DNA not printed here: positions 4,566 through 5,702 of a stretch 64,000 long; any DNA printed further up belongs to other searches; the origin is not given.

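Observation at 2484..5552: AT-rich two-gene cassette (2-TM coiled-coil protein + P-loop NTPase with Zn-ribbon and wHTH): candidate undescribed defence/abortive-infection module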

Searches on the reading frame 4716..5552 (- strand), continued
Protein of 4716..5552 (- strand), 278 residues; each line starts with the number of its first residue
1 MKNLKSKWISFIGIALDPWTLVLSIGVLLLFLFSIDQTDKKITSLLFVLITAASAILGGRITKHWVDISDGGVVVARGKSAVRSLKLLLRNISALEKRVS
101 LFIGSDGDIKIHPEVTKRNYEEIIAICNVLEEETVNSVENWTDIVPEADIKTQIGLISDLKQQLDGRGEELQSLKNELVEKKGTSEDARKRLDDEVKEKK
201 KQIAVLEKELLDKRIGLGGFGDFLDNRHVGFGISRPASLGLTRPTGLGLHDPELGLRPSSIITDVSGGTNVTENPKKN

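Call 81: search_protein_families(library=pfam, proteins=[P0122, P0131], max_evalue=10)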
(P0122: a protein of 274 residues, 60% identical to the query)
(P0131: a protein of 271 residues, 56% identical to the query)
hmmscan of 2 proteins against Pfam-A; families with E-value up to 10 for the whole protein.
P0122 (274 aa): 13 families
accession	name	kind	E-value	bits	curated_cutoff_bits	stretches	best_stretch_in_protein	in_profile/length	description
PF19962.4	EAD9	-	1.9e-05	24.8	25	1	159-210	10-59/62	Effector-associated domain 9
PF20492.3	ERM_helical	-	0.056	13.9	40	1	158-209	47-98/120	Ezrin/radixin/moesin, alpha-helical domain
PF07926.17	TPR_MLP1_2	-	0.11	13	36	1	151-207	63-116/129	TPR/MLP1/MLP2-like protein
PF17255.8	EbsA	-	0.13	13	25.9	1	2-79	2-75/133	EbsA-like protein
PF00038.26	Filament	-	0.15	12.1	40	1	155-210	224-279/313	Intermediate filament protein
PF04859.17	DUF641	-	0.28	12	27.6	1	157-211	53-115/127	Plant protein of unknown function (DUF641)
PF01920.25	Prefoldin_2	-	0.35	11.3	27.6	1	168-210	57-99/106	Prefoldin subunit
PF08614.16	ATG16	-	0.37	11.4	33.7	1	158-215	108-165/200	Autophagy protein 16 (ATG16)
PF06103.16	DUF948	-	0.4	11.3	37.2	0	88-140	17-69/89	Bacterial protein of unknown function (DUF948)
PF21121.2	Nup49_C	-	0.64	11.1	28.5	1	95-121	13-39/87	Nucleoporin Nup49 C-terminal helical region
PF04201.20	TPD52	-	1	10.1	25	0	185-213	2-30/108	Tumour protein D52 family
PF05531.17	NPV_P10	-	1.1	10.2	29.8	0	81-133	26-68/75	Nucleopolyhedrovirus P10 protein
PF12329.13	TMF_DNA_bd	-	1.1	9.7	35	1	162-209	22-69/74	TATA element modulatory factor 1 DNA binding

P0131 (271 aa): 15 families
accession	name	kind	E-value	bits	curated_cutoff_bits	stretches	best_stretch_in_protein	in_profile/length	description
PF19962.4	EAD9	-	1.1e-05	25.5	25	1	160-210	11-59/62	Effector-associated domain 9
PF09787.14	Golgin_A5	-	0.01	15.9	31.7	1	92-214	46-159/305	Golgin subfamily A member 5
PF20492.3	ERM_helical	-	0.016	15.7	40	1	163-209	52-98/120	Ezrin/radixin/moesin, alpha-helical domain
PF07926.17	TPR_MLP1_2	-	0.045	14.2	36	1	157-212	59-114/129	TPR/MLP1/MLP2-like protein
PF14362.11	DUF4407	-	0.05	13.3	31.3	1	164-214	179-229/297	Domain of unknown function (DUF4407)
PF09429.15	Wbp11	-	0.18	12.6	24.3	1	79-123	26-72/78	WW domain binding protein 11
PF04799.18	Fzo_mitofusin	-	0.42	10.5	27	1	174-210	99-135/161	fzo-like conserved region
PF01920.25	Prefoldin_2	-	0.5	10.8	27.6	1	170-213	59-102/106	Prefoldin subunit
PF09177.16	STX6_10_61_N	-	0.7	10.9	29.4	1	176-210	30-64/99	Syntaxin 6/10/61, N-terminal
PF06785.16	UPF0242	-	0.89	10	33.5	1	137-216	91-165/194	Uncharacterised protein family (UPF0242) N-terminus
PF15188.11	CCDC-167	-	1.6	9.5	27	1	171-209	25-64/84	Coiled-coil domain-containing protein 167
PF08286.16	Spc24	-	2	9.1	25.3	1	185-214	2-31/109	Spc24 subunit of Ndc80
PF03148.19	Tektin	-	2.7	7.1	34.3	1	174-214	252-292/383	Tektin family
PF16034.10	JAKMIP_CC3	-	6.8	6.8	30.2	1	147-211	114-187/200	JAKMIP CC3 domain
PF04977.20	DivIC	-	9.4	6.6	28.9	1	186-212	23-49/80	Septum formation initiator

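Call 89: find_encoding_contigs(protein=P0121, flank=3000, max_places=2)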
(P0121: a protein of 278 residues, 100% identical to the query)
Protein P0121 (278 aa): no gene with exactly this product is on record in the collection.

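Call 102: search_protein_families(library=pfam, alignment_id=A6, max_evalue=0.00001)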
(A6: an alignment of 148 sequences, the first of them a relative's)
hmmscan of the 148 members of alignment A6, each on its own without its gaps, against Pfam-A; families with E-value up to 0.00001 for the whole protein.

A. member 1, L085:101-589:+ (163 aa): 0 families

B. families by the number of members that match (of 148 scanned): 89 families (the first 25 are shown)
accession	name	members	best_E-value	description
PF00589.27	Phage_integrase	4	1.2e-14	Phage integrase family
PF13102.12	Phage_int_SAM_5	3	5.2e-21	Phage integrase SAM-like domain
PF17293.8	Arm-DNA-bind_5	3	7.1e-10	Arm DNA-binding domain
PF01936.24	NYN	3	2.9e-09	NYN domain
PF01555.25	N6_N4_Mtase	2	7.9e-45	DNA methylase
PF04471.18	Mrr_cat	2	1.6e-35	Restriction endonuclease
PF03235.19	GmrSD_N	2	3e-30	GmrSD restriction endonuclease, N-terminal domain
PF13304.12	AAA_21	2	3e-21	AAA domain, putative AbiEii toxin, Type IV TA system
PF13175.12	AAA_15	2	5.9e-18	AAA ATPase domain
PF13860.13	FlgD_ig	2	1e-09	FlgD Ig-like domain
PF13649.12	Methyltransf_25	2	5.1e-07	Methyltransferase domain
PF02867.20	Ribonuc_red_lgC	1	2e-122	Ribonucleotide reductase, barrel domain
PF09545.15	RE_AccI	1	5.3e-109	AccI restriction endonuclease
PF18135.7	Type_ISP_C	1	9.4e-92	Type ISP C-terminal specificity domain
PF11463.14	R-HINP1I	1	5.1e-86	R.HinP1I restriction endonuclease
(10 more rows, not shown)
